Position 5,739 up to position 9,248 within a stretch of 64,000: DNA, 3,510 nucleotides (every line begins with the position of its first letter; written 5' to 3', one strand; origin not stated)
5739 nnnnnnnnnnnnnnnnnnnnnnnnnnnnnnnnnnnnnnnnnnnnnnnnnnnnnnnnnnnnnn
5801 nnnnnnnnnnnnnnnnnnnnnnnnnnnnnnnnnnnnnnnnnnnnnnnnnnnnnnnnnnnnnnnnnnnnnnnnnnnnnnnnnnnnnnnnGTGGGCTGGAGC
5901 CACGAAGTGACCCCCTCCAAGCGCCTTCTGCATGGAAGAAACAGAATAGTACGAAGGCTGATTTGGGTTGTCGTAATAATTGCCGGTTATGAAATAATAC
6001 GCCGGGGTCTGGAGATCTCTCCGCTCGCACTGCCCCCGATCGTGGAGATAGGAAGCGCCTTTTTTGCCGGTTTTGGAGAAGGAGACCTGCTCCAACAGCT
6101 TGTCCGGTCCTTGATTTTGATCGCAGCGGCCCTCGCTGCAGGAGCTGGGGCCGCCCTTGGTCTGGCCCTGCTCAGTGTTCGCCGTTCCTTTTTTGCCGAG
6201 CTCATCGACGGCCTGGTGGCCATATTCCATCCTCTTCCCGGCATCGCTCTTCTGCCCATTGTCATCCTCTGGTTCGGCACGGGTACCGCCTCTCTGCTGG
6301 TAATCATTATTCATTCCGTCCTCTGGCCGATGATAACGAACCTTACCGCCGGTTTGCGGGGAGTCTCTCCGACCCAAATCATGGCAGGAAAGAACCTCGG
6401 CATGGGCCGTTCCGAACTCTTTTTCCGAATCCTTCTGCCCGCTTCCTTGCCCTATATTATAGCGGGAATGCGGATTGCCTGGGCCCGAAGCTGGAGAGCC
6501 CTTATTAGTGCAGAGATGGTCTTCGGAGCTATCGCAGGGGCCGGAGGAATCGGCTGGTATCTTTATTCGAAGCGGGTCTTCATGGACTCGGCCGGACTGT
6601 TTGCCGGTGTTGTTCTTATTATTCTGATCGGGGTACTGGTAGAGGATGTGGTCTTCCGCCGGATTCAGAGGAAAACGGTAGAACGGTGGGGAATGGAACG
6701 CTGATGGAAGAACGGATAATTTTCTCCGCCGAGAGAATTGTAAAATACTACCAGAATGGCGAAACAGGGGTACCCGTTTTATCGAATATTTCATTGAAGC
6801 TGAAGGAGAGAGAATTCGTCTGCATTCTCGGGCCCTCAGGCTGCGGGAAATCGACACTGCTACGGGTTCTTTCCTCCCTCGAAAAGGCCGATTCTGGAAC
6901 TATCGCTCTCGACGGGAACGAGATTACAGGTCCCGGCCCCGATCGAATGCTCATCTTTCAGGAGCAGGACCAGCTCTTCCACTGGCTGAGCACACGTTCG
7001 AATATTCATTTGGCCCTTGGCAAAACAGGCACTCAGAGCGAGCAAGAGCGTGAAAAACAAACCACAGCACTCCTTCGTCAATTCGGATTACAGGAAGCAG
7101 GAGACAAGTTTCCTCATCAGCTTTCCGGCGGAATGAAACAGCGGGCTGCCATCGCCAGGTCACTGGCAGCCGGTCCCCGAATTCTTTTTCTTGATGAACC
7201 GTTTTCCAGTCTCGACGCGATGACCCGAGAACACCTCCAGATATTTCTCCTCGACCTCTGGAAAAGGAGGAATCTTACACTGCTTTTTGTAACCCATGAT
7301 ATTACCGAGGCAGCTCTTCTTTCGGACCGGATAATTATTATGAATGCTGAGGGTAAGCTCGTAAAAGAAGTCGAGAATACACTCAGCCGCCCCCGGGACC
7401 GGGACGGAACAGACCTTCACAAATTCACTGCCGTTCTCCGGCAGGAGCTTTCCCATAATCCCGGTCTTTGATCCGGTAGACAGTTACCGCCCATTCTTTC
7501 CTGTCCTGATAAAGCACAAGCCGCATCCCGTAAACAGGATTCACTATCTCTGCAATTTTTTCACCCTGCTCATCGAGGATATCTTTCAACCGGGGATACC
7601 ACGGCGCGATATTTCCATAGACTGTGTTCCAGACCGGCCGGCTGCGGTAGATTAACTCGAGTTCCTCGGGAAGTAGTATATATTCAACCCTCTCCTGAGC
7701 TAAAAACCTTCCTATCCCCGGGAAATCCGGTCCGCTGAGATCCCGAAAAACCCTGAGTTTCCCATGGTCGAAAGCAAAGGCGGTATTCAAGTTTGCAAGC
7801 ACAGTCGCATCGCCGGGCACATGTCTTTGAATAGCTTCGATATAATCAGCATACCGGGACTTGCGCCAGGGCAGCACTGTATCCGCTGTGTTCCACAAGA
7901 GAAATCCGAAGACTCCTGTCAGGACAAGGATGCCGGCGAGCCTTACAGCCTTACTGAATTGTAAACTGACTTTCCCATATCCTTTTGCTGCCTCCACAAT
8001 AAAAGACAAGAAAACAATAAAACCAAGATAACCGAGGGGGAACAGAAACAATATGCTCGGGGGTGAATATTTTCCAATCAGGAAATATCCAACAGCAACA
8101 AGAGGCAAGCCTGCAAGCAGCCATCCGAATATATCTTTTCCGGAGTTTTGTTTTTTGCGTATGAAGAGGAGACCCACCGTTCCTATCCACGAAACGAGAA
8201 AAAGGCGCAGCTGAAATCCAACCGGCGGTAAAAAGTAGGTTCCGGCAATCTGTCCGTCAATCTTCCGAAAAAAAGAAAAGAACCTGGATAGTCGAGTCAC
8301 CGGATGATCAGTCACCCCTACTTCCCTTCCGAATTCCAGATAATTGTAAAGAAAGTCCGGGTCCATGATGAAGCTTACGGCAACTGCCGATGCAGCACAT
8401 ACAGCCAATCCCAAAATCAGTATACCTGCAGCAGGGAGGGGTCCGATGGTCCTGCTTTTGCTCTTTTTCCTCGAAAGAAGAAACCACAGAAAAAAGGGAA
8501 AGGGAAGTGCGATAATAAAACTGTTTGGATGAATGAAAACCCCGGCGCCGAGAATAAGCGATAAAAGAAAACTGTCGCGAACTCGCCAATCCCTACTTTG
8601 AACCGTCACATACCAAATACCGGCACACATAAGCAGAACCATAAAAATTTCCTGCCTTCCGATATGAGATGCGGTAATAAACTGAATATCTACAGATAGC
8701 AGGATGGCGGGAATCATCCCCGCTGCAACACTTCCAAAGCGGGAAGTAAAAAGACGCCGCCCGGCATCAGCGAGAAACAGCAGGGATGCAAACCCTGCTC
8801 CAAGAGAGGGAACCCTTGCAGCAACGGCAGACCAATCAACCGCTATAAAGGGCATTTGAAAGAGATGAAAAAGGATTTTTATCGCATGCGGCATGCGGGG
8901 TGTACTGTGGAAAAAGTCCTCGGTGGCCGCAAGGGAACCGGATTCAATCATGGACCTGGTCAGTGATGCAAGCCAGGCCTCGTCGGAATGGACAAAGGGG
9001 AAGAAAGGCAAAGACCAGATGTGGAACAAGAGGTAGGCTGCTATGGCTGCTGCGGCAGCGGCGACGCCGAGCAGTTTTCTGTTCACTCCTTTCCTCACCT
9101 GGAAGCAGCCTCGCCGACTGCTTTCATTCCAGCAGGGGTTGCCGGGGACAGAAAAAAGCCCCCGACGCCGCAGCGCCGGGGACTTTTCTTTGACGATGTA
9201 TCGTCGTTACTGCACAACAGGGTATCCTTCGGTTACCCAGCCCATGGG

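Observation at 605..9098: Arn-logic envelope-modification cluster with an embedded ATP-grasp ligase, MFS transporter and NitT/TauT-type ABC importer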

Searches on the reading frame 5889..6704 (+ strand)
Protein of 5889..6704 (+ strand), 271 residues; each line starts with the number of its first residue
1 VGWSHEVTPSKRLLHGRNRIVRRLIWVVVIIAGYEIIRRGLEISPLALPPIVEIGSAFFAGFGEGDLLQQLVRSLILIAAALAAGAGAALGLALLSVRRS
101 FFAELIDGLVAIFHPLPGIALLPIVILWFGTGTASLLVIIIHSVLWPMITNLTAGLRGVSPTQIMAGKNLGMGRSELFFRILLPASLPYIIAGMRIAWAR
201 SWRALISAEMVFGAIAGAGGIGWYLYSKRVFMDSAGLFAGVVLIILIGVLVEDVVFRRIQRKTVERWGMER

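Call 3: search_protein_families(library=pfam, proteins=[window:5889-6704:+], max_evalue=0.01)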
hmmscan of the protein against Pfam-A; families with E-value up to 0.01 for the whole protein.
window:5889-6704:+ (271 aa): 1 family
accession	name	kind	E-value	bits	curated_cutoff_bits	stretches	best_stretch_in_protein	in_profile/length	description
PF00528.27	BPD_transp_1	-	1.6e-18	67.5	26.4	1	90-263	4-182/184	Binding-protein-dependent transport system inner membrane component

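Call 4: search_protein_families(library=ncbifam, proteins=[window:5889-6704:+], max_evalue=0.01)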
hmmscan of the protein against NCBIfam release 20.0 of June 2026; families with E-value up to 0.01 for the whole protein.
window:5889-6704:+ (271 aa): 14 families
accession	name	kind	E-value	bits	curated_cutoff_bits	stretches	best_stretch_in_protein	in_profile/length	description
NF040733.1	ABC_perm_U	equivalog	1e-26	93.9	295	1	18-267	6-248/251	ABC transporter permease subunit SaoP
NF007545.0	PRK10160.1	equivalog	6.2e-25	88.1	342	1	28-268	32-272/275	taurine ABC transporter permease TauC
TIGR01183.1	ntrB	equivalog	1.9e-22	80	209.05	1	66-255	14-199/202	nitrate ABC transporter permease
NF008470.0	PRK11365.1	equivalog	4.9e-19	68.7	347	1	28-262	19-248/263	aliphatic sulfonate ABC transporter permease SsuC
TIGR03416.1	ABC_choXWV_perm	equivalog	2.2e-07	30.7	363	1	66-249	83-262/267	choline ABC transporter permease subunit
TIGR02141.1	modB_ABC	equivalog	2.2e-06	27.4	182.6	1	137-249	85-198/208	molybdate ABC transporter permease subunit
NF008196.0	PRK10952.1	equivalog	7.6e-06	25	439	1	74-264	151-337/356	glycine betaine/L-proline ABC transporter permease ProW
TIGR01581.1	Mo_ABC_porter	hypoth_equivalog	2.6e-05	23.8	210.3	1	148-217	118-187/225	ABC transporter permease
NF007047.0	PRK09500.1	equivalog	0.00042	20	326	1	65-213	54-208/257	spermidine/putrescine ABC transporter permease PotC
NF006939.0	PRK09421.1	equivalog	0.00057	19.4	262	1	148-203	108-163/230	molybdate ABC transporter permease subunit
NF007044.0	PRK09497.1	equivalog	0.00067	19.2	348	1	123-214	143-231/285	spermidine/putrescine ABC transporter permease PotB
NF043073.1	MMSYN1_0195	equivalog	0.00085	17.6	1250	1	148-206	143-200/1021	spermidine/putrescine ABC transporter permease/substrate-binding protein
NF040839.1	tungstate_WtpB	equivalog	0.0012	18.5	340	1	99-201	79-193/251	tungstate ABC transporter permease WtpB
NF043074.1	MMSYN1_0196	equivalog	0.0068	15.7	350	1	132-263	136-270/277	spermidine/putrescine ABC transporter permease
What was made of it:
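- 5889..6704 (+): ABC importer permease. Nearest families are SaoP, TauC and NtrB, all below cut-off (calls 3, 4).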

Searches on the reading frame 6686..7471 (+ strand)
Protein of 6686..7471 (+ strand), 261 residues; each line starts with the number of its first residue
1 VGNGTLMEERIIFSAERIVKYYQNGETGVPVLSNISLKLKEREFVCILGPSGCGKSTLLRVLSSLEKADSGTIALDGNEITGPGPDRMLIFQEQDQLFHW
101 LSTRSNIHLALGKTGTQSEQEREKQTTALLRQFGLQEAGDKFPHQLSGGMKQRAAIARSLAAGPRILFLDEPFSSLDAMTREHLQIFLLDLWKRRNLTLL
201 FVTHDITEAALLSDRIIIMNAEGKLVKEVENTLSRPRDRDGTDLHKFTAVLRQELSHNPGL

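Call 3: search_protein_families(library=pfam, proteins=[window:6686-7471:+], max_evalue=0.01)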
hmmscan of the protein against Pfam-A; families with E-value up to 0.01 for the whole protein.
window:6686-7471:+ (261 aa): 17 families
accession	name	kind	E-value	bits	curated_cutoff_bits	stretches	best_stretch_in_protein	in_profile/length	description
PF00005.33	ABC_tran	-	1e-31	110.8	25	1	32-173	1-136/137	ABC transporter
PF13304.12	AAA_21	-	4.4e-09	37.3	27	2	143-206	235-300/304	AAA domain, putative AbiEii toxin, Type IV TA system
PF13191.12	AAA_16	-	1.2e-06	29.5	32.6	1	43-197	25-164/167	AAA ATPase domain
PF13401.12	AAA_22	-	8.7e-05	23.3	27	1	41-201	4-120/130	AAA domain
PF03193.22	RsgA_GTPase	-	0.00016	22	30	1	33-73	98-137/174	RsgA GTPase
PF03215.21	Rad17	-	0.00025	21.5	23.8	1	35-64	38-67/186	Rad17 P-loop domain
PF20703.3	nSTAND1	-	0.00027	21.1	27.1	1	35-92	26-85/379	Novel STAND NTPase 1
PF09818.15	ABC_ATPase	-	0.00054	19.5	23.2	0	145-229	157-240/283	P-loop domain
PF02463.25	SMC_N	-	0.0013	18.7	40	0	41-60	23-42/220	RecF/RecN/SMC N terminal domain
PF20720.3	nSTAND3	-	0.0014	18.8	27.2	1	37-63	12-38/155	Novel STAND NTPase 3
PF00004.35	AAA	-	0.003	18.4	21.2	0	45-171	1-65/131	ATPase family associated with various cellular activities (AAA)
PF13521.12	AAA_28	-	0.0038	17.9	27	1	45-65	2-22/164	AAA domain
PF13555.12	AAA_29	-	0.0049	17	27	0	37-59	17-39/61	P-loop containing region of AAA domain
PF01637.24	ATPase_2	-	0.005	17.1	33.2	1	39-65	17-43/225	ATPase domain predominantly from Archaea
PF07728.20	AAA_5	-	0.0061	17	22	0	45-66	2-23/139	AAA domain (dynein-related subfamily)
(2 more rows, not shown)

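Call 4: search_protein_families(library=ncbifam, proteins=[window:6686-7471:+], max_evalue=0.01)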
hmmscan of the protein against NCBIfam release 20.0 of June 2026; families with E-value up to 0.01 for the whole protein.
window:6686-7471:+ (261 aa): 191 families (the best 25 are shown)
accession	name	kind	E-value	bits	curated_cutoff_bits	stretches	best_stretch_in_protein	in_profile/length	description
NF040729.1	ABC_ATP_SaoA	equivalog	1.7e-65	220.9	360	1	16-255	5-243/248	ABC transporter ATP-binding protein SaoA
TIGR01184.1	ntrCD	subfamily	2.6e-65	220.2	291.8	1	32-242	1-213/230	nitrate ABC transporter ATP-binding protein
NF008421.0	PRK11248.1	equivalog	5.6e-58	196.4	357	1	27-235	12-219/255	taurine ABC transporter ATP-binding subunit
TIGR03265.1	PhnT2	equivalog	2.1e-57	195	457.7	1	17-221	9-210/353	putative 2-aminoethylphosphonate ABC transporter ATP-binding protein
NF006987.0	PRK09452.1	equivalog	1.6e-50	171.9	482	1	9-224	14-225/378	spermidine/putrescine ABC transporter ATP-binding protein PotA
TIGR00968.1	3a0106s01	subfamily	3.1e-48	164.3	342.75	1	30-225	14-209/237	sulfate ABC transporter ATP-binding protein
TIGR01186.1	proV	subfamily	1.4e-47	162.6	326.6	1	32-226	9-209/363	betaine/proline/choline family ABC transporter ATP-binding protein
NF008420.0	PRK11247.1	equivalog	9.3e-47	159.3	395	1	15-249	15-236/257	aliphatic sulfonates ABC transporter ATP-binding protein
NF043075.1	MMSYN1_0197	equivalog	3.6e-46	157.7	550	1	27-221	13-208/341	spermidine/putrescine ABC transporter ATP-binding protein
TIGR01187.1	potA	subfamily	7.8e-46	156.6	355.6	1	47-228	1-182/325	polyamine ABC transporter ATP-binding protein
NF008653.0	PRK11650.1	subfamily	3.1e-44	151.5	432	1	17-221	8-210/357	sn-glycerol-3-phosphate ABC transporter ATP-binding protein UgpC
TIGR03258.1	PhnT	equivalog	2.2e-43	148.7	499.15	1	29-229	21-222/359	2-aminoethylphosphonate ABC transport system ATP-binding subunit PhnT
NF040840.2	tungstate_WtpC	equivalog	7.2e-43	147.2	440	1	32-245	16-231/347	tungstate ABC transporter ATP-binding protein WtpC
NF008105.0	PRK10851.1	equivalog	1e-42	146.2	502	1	17-221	7-212/362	sulfate/thiosulfate ABC transporter ATP-binding protein CysA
NF008513.0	PRK11432.1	equivalog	2.3e-41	141.9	496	1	30-227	20-217/351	ferric ABC transporter ATP-binding protein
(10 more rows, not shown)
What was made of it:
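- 6686..7471 (+): ABC importer ATPase. The likely start is ATG 6704. Nearest families are SaoA and ntrCD (calls 3, 4).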

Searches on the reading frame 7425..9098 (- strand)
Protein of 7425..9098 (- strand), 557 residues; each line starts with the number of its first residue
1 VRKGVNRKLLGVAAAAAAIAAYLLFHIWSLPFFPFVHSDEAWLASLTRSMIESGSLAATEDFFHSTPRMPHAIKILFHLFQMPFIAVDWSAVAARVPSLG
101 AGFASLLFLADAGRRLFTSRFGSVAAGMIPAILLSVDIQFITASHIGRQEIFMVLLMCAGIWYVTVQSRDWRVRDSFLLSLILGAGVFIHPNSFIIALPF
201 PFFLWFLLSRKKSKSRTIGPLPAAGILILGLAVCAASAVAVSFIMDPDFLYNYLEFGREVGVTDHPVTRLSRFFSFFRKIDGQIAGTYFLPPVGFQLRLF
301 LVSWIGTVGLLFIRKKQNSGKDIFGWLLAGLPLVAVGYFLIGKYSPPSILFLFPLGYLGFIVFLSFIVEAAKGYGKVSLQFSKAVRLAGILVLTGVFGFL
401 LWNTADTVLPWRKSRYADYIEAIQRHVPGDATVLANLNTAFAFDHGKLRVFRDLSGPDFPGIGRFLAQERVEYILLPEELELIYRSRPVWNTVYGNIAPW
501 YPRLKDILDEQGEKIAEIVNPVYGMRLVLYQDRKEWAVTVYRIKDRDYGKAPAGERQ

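Call 3: search_protein_families(library=pfam, proteins=[window:7425-9098:-], max_evalue=0.01)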
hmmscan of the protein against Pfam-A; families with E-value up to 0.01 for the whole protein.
window:7425-9098:- (557 aa): 1 family
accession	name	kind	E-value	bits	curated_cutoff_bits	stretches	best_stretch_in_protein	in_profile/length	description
PF13231.12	PMT_2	-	2.8e-07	31.3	26.1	1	89-235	19-155/160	Dolichyl-phosphate-mannose-protein mannosyltransferase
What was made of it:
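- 7425..9098 (-): GT-C glycosyltransferase (ArnT/PMT-like). It is the last gene of the minus-strand string that starts with the YeeE gene. PMT_2 at 31 bits (call 3).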

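Call 4: search_protein_families(library=ncbifam, proteins=[window:7425-9098:-], max_evalue=0.01)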
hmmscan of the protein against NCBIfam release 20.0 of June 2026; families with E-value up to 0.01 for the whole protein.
window:7425-9098:- (557 aa): 0 families

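Call 21: search_solved_structures(query=window:7425-9098:-, max_evalue=1)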
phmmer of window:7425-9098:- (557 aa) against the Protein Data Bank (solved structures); distinct sequences matched with E-value up to 1: 0.
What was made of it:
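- Tried and rejected: PDB sequence search for the GT-C. No hit (call 21).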

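Call 30: find_homologous_proteins(query=window:7425-9098:-, max_evalue=0.00001)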
Query window:7425-9098:- (557 aa): 131 proteins with E <= 0.00001 among 8000 candidates; the best 120 are listed.
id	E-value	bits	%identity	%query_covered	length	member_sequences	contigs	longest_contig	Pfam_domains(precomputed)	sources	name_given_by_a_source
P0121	0.0e+0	1242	100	99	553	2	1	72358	PF13231.13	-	-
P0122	2.0e-109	385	41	95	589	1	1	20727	PF13231.13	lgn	-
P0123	2.2e-109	385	41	95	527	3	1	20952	PF13231.13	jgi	-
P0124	4.7e-105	371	39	97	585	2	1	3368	-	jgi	-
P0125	6.7e-104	367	40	93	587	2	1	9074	-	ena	-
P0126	2.5e-101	358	40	96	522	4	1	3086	-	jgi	-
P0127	2.4e-100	355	39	96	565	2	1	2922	PF02366.25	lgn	-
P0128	8.2e-99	350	40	94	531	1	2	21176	-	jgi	-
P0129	1.3e-97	346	36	95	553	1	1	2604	PF13231.13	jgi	jgi:dolichyl-phosphate-mannose-protein mannosyltransferase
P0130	2.1e-97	345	39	92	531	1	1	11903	PF13231.13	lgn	-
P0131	6.6e-97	344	38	95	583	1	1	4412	-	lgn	-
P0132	3.2e-96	341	39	94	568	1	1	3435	PF02366.25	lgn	-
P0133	1.5e-95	339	38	92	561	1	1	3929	-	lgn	-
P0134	2.4e-95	339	40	94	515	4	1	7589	-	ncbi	-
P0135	2.6e-93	332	39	92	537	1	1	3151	-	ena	-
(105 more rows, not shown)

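Call 41: predict_structure(alignment_id=A2)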
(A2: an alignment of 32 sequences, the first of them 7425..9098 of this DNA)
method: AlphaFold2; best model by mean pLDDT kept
length: 557 residues; sequences in the alignment: 32
mean_pLDDT: 90.1   pTM: 0.92
mean pLDDT of the five models: 90.1, 89.2, 88.3, 88.3, 88.0
residues with pLDDT >= 90: 394; 70-90: 123; 50-70: 30; < 50: 10
segments of 3 or more residues with pLDDT < 50: 555-557
pLDDT, mean of each block of 10 residues (from residue 1): 67 85 92 83 97 97 92 97 98 96 96 79 72 96 94 98 92 97 98 96 89 80 97 98 97 90 92 94 87 95 92 69 75 95 92 96 87 74 89 96 92 88 98 97 97 88 94 97 91 84 96 96 90 94 74 48
secondary structure, 60 per line:
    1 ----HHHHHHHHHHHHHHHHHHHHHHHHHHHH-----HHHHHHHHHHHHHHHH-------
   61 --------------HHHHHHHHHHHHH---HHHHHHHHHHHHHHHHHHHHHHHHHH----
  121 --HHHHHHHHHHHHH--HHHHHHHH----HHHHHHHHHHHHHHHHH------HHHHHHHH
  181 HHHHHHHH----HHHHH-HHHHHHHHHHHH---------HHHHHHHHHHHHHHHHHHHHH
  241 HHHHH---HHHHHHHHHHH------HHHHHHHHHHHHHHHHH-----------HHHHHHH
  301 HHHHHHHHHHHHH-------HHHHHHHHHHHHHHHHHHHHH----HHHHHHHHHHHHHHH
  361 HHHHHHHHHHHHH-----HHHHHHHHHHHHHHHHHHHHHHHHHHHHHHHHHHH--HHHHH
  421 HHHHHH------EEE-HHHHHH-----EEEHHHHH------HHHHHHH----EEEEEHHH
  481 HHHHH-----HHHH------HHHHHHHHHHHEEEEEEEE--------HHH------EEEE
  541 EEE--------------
elements in order: H5-32 H38-53 H75-87 H91-116 H123-135 H138-145 H150-166 H173-188 H193-197 H199-210 H220-245 H249-259 H266-282 H294-313 H321-341 H346-373 H379-413 H416-426 E433-435 H437-442 E448-450 H451-455 H462-468 E473-477 H478-485 H491-494 H501-511 E512-519 E537-543
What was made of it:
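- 7425..9098 (-): AF2 pLDDT 90, pTM 0.92 (call 41).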

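Call 48: fold_search(model_id=the predicted structure, library=pdb)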
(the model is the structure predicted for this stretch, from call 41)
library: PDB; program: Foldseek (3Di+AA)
matches with E <= 10: 756; with E <= 0.001: 34
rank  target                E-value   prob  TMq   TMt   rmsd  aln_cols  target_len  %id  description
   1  7oci_F                9.3e-09  1.00  0.56  0.50  12.6       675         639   13  Cryo-EM structure of yeast Ost6p containing oligosaccharyltransferase complex (released 2022-02-16)
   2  8age_A                7.2e-08  1.00  0.57  0.50  11.8       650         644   14  Structure of yeast oligosaccharylransferase complex with acceptor peptide bound (released 2022-12-07)
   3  8agc_A                8.6e-08  1.00  0.58  0.48  11.8       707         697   13  Structure of yeast oligosaccharylransferase complex with lipid-linked oligosaccharide and non-acceptor peptide bound (released 2022-12-07)
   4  8agb_A                9.0e-08  1.00  0.54  0.48  12.8       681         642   13  Structure of yeast oligosaccharylransferase complex with lipid-linked oligosaccharide bound (released 2022-12-07)
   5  6ezn_F                9.4e-08  1.00  0.54  0.47  13.7       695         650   14  Cryo-EM structure of the yeast oligosaccharyltransferase (OST) complex (released 2018-01-17)
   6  7e9s_A                2.8e-07  1.00  0.46  0.32  14.1       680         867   14  Archaeal oligosaccharyltransferase AglB from Archaeoglobus fulgidus in complex with an inhibitory peptide and a dolich (released 2021-09-08)
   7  3waj                  4.3e-07  1.00  0.48  0.36  12.8       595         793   13  Crystal structure of the Archaeoglobus fulgidus oligosaccharyltransferase (O29867_ARCFU) complex with Zn and sulfate (released 2013-10-30)
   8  9s6t_A                4.7e-07  1.00  0.56  0.63   7.2       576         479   10  Ternary cryo-EM structure of chicken ALG12 with Dol25-PP-GlcNAc2Man7, Dol25-P-Man, and Fab (released 2026-03-18)
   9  6c26_A                4.9e-07  1.00  0.53  0.47  13.4       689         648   12  The Cryo-EM structure of a eukaryotic oligosaccharyl transferase complex (released 2018-01-31)
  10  9n9j_I                7.9e-07  1.00  0.56  0.46  12.1       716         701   11  Structure of a GRP94 folding intermediate engaged with a CCDC134- and FKBP11-bound secretory translocon (released 2025-11-19)
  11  8b6l_I                8.6e-07  1.00  0.56  0.47  11.7       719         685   11  Subtomogram average of the human Sec61-TRAP-OSTA-translocon (released 2022-12-07)
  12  6s7o_A                1.1e-06  1.00  0.56  0.49  12.3       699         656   11  Cryo-EM structure of human oligosaccharyltransferase complex OST-A (released 2019-12-18)
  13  3wak                  1.3e-06  1.00  0.47  0.33  13.2       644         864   12  Crystal structure of the Archaeoglobus fulgidus oligosaccharyltransferase (O29867_ARCFU) in the apo form (released 2013-10-30)
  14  5f15                  2.0e-06  1.00  0.54  0.56  11.9       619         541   14  Crystal Structure of ArnT from Cupriavidus metallidurans bound to Undecaprenyl phosphate (released 2016-02-17)
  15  9s6s_A                2.2e-06  1.00  0.60  0.62   6.8       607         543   12  Ternary cryo-EM structure of human ALG9 with Dol25-PP-GlcNAc2Man6, Dol25-P-Man and Fab (released 2026-03-18)
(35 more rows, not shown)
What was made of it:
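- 7425..9098 (-): The fold matches STT3, AglB, PglB, ArnT, ALG9/12 and Emb (call 48).
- On Arn lipid A aminoarabinose pathway: The GT-C fold and the PMT_2 domain are confirmed, and ArnT is among the fold matches at E 2e-6, behind STT3 and AglB (calls 3, 48).
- On GT-C glycosyltransferases: Foldseek probability 1.00 to STT3, AglB, PglB, ArnT, ALG9 and Emb (calls 41, 48).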
